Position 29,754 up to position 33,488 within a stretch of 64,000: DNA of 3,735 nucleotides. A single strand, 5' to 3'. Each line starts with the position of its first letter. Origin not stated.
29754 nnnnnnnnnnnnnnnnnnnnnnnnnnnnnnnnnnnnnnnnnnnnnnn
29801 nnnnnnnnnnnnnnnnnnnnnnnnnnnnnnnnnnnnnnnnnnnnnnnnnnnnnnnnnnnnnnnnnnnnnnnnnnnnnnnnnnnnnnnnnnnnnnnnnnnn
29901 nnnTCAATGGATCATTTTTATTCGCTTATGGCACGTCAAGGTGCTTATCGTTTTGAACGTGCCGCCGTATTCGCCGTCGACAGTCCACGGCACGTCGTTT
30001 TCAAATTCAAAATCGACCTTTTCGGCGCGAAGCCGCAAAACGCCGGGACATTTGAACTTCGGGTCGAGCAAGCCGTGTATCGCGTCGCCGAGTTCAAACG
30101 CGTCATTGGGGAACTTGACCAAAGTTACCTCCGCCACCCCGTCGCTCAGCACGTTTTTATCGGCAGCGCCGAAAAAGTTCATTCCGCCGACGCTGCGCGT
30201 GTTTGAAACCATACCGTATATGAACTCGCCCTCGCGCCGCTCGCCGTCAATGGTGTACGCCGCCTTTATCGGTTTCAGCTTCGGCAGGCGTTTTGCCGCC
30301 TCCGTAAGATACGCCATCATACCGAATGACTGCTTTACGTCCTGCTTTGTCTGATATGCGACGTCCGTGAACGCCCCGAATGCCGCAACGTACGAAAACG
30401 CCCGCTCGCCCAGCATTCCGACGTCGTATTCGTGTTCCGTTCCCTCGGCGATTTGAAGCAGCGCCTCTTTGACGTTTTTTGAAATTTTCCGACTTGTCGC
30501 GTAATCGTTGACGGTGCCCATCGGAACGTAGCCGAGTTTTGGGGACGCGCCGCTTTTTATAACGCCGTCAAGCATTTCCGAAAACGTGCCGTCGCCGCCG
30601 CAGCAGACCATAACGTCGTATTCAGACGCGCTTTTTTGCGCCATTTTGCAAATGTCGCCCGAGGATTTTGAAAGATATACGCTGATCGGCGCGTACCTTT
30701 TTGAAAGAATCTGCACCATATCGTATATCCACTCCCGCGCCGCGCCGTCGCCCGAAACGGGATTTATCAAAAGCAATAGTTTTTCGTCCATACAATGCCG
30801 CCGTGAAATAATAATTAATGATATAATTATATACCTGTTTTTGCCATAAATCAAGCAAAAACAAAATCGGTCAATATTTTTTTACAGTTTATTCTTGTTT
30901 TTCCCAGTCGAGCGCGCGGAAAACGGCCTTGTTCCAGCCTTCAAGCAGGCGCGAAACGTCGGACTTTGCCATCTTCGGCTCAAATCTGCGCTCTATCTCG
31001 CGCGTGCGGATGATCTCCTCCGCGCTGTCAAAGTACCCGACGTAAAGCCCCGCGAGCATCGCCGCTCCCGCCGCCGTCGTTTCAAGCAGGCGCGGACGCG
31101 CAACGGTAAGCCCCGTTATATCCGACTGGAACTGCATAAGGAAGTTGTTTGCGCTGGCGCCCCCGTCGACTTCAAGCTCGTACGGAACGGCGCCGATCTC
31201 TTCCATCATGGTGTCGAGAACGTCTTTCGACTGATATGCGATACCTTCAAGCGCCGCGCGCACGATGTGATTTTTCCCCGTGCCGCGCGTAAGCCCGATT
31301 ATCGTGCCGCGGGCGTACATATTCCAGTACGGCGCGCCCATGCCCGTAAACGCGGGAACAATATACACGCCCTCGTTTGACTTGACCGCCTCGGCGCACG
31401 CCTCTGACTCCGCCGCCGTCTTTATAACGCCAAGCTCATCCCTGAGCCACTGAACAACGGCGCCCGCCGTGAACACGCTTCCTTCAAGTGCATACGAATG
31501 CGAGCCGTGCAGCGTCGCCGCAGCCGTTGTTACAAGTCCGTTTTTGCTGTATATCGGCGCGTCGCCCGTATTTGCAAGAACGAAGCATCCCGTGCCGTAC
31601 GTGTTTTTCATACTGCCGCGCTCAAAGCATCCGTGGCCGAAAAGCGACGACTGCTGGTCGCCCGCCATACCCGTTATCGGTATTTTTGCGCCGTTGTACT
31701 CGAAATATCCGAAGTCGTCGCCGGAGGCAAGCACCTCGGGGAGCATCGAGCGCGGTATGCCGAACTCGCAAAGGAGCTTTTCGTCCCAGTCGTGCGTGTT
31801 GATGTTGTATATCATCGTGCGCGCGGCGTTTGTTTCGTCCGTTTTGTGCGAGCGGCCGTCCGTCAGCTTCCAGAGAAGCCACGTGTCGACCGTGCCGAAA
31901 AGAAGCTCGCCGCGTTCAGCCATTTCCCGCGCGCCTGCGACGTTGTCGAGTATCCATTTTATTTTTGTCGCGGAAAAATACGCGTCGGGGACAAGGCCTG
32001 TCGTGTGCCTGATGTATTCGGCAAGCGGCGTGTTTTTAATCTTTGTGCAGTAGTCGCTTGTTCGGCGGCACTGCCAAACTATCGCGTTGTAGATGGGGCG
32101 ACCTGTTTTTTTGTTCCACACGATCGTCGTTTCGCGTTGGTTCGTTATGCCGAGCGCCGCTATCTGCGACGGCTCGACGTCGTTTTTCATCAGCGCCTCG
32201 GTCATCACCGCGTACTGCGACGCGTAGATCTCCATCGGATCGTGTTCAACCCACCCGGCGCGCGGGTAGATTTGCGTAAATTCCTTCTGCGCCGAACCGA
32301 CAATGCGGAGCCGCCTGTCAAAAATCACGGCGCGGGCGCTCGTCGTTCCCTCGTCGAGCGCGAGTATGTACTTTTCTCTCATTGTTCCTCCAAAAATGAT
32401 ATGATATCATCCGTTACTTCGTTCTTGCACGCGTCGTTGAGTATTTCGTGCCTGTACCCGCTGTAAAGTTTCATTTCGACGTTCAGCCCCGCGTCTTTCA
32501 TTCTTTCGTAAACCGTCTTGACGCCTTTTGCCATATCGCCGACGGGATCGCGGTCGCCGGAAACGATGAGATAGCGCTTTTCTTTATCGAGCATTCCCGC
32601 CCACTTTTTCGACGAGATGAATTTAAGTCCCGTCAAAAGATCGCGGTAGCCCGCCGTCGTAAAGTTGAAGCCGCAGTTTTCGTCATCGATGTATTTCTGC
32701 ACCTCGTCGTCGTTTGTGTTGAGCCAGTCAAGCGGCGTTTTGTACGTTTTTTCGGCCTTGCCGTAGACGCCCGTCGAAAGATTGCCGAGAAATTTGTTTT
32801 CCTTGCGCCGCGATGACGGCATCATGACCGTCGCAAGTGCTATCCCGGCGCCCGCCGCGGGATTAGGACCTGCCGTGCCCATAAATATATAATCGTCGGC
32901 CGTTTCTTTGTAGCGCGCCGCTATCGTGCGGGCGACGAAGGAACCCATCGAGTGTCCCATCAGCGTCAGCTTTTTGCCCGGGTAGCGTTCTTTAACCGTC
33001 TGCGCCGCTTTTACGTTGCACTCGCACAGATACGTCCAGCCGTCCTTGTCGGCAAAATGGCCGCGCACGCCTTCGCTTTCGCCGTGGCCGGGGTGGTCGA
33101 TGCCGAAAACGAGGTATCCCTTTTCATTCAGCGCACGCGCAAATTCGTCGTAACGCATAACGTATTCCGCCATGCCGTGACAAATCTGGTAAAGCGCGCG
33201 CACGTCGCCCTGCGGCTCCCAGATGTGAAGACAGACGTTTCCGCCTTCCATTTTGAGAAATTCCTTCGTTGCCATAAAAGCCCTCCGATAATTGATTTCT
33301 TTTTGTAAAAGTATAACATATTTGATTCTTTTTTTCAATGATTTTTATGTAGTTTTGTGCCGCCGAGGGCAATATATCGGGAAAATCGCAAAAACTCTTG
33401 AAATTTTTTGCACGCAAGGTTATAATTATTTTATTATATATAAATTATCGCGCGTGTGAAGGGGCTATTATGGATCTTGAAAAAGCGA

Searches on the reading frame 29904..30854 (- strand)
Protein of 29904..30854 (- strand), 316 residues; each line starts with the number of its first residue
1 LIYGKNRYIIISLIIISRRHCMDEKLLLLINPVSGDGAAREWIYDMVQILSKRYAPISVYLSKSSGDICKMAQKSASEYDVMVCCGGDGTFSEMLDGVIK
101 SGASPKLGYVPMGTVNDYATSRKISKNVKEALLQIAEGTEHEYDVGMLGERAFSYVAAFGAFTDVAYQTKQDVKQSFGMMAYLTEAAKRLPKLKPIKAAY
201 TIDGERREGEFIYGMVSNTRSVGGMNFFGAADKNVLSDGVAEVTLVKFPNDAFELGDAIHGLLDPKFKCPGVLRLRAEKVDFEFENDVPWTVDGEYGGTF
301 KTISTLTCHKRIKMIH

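Call 25: search_protein_families(library=pfam, proteins=[window:29904-30854:-], max_evalue=0.0001)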
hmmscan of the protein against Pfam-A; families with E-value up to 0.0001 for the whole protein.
window:29904-30854:- (316 aa): 2 families
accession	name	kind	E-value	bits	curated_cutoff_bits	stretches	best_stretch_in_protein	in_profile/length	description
PF00781.29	DAGK_cat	-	1.7e-27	95.9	23.6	1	25-147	1-124/125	Diacylglycerol kinase catalytic domain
PF19279.4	YegS_C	-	8.8e-08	32.5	27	1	168-300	13-143/158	YegS C-terminal NAD kinase beta sandwich-like domain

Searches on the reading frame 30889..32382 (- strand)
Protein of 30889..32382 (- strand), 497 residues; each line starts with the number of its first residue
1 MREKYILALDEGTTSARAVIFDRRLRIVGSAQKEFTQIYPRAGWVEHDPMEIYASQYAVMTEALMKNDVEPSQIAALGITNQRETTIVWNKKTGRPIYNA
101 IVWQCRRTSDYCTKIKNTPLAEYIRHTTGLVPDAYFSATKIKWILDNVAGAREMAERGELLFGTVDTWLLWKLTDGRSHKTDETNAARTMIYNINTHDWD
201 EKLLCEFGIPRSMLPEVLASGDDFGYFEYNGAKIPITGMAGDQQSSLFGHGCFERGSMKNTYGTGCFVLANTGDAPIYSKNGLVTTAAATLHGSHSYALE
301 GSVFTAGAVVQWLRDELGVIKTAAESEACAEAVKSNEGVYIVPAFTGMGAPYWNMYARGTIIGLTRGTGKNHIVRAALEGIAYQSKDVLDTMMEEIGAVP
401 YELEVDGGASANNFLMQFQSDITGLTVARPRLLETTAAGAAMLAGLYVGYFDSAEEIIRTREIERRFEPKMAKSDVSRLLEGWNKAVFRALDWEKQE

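Call 25: search_protein_families(library=pfam, proteins=[window:30889-32382:-], max_evalue=0.0001)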
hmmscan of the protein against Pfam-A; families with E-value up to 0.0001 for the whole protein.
window:30889-32382:- (497 aa): 2 families
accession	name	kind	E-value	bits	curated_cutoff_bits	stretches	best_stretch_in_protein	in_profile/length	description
PF00370.27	FGGY_N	-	4.8e-73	246.2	28.8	1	5-249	1-245/245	FGGY family of carbohydrate kinases, N-terminal domain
PF02782.22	FGGY_C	-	5.6e-40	137.7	27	1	259-445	2-195/198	FGGY family of carbohydrate kinases, C-terminal domain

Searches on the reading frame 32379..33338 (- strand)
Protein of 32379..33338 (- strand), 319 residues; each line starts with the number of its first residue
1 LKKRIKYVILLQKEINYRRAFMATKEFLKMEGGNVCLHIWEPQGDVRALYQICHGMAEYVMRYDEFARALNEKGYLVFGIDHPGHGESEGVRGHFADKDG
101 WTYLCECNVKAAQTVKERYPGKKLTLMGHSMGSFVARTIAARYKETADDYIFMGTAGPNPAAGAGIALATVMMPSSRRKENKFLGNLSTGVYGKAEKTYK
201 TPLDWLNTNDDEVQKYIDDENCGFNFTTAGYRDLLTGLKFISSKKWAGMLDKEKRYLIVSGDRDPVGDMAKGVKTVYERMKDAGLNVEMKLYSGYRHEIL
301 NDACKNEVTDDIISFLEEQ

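Call 25: search_protein_families(library=pfam, proteins=[window:32379-33338:-], max_evalue=0.0001)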
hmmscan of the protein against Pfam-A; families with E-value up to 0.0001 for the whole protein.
window:32379-33338:- (319 aa): 4 families
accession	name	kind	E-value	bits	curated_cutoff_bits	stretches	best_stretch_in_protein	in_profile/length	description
PF12146.15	Hydrolase_4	-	1.5e-39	136.1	27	1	46-302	3-237/239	Serine aminopeptidase, S33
PF00561.26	Abhydrolase_1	-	7.1e-16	59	25.8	1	52-163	5-108/245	alpha/beta hydrolase fold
PF12697.13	Abhydrolase_6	-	6.6e-09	37.2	26.3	1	53-282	4-188/217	Alpha/beta hydrolase family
PF10230.15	LIDHydrolase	-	5.5e-06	26.7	27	1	63-147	18-109/262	Lipid-droplet associated hydrolase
